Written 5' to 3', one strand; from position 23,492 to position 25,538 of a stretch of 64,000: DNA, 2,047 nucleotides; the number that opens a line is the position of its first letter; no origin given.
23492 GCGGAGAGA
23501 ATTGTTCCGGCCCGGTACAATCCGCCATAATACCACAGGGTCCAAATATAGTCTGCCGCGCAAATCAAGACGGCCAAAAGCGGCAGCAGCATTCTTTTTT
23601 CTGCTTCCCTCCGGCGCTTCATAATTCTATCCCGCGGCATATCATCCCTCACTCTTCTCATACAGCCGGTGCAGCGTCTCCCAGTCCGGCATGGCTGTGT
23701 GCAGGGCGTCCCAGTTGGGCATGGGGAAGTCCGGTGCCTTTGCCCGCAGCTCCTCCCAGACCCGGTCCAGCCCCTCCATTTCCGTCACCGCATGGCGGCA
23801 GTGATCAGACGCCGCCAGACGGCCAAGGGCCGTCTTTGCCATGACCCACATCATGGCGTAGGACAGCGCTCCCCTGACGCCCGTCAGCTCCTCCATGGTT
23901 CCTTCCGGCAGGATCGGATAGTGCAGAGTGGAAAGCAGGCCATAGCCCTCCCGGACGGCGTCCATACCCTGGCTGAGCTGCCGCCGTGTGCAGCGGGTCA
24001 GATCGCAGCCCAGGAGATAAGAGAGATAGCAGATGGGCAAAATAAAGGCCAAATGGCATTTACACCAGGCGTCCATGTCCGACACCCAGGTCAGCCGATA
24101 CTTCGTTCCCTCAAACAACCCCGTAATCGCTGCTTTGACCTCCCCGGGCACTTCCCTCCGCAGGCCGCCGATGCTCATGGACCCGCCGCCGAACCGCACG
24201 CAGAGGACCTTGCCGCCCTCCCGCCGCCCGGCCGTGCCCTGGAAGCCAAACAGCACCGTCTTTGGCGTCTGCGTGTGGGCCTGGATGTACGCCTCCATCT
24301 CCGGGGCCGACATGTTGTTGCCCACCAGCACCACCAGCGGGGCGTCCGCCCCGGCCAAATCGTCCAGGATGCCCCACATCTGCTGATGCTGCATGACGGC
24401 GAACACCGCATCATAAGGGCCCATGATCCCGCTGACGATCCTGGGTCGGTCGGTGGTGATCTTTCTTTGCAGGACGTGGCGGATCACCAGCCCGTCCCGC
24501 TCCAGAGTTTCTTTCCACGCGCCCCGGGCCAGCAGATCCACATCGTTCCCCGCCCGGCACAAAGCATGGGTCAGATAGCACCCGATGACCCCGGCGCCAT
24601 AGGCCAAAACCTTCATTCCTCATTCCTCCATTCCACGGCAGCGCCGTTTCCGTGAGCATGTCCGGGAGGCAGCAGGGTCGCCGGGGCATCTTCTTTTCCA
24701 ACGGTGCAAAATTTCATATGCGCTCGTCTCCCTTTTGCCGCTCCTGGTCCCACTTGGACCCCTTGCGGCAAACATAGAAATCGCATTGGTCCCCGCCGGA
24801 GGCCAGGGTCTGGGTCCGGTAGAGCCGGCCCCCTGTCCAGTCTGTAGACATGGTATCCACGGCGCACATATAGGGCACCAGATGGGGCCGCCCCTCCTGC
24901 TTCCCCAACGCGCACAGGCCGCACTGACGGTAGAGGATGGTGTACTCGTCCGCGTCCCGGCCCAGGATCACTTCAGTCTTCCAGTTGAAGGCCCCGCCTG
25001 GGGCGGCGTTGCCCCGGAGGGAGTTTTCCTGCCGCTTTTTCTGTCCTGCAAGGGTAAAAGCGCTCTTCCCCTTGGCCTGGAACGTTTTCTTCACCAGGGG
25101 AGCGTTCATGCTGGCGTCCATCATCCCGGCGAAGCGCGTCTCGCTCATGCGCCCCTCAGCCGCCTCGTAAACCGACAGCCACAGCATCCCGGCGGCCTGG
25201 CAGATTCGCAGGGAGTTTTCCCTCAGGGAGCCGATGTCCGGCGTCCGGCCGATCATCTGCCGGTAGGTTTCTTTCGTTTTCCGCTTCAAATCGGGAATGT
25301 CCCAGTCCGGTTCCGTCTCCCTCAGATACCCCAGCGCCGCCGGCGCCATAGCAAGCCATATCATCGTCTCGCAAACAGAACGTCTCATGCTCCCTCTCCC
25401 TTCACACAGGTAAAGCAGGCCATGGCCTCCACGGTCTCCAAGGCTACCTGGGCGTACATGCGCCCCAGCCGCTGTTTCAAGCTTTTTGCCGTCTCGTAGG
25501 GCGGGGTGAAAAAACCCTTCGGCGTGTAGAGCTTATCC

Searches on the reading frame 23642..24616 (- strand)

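Call 66: search_protein_families(library=pfam, max_evalue=0.00001, proteins=[window:23642-24616:-])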
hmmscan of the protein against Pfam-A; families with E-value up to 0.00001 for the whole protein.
window:23642-24616:- (324 aa): 1 family
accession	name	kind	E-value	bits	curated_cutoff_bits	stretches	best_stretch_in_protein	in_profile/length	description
PF02558.23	ApbA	-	6.1e-10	39.4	22.2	1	6-150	4-146/150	Ketopantoate reductase PanE/ApbA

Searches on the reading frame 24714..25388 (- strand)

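Call 66: search_protein_families(library=pfam, max_evalue=0.00001, proteins=[window:24714-25388:-])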
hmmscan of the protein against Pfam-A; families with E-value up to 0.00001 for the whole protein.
window:24714-25388:- (224 aa): 1 family
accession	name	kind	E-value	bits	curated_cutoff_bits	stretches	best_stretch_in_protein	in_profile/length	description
PF14196.11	ATC_hydrolase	-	7.8e-16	59.6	28.1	1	67-204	7-143/145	L-2-amino-thiazoline-4-carboxylic acid hydrolase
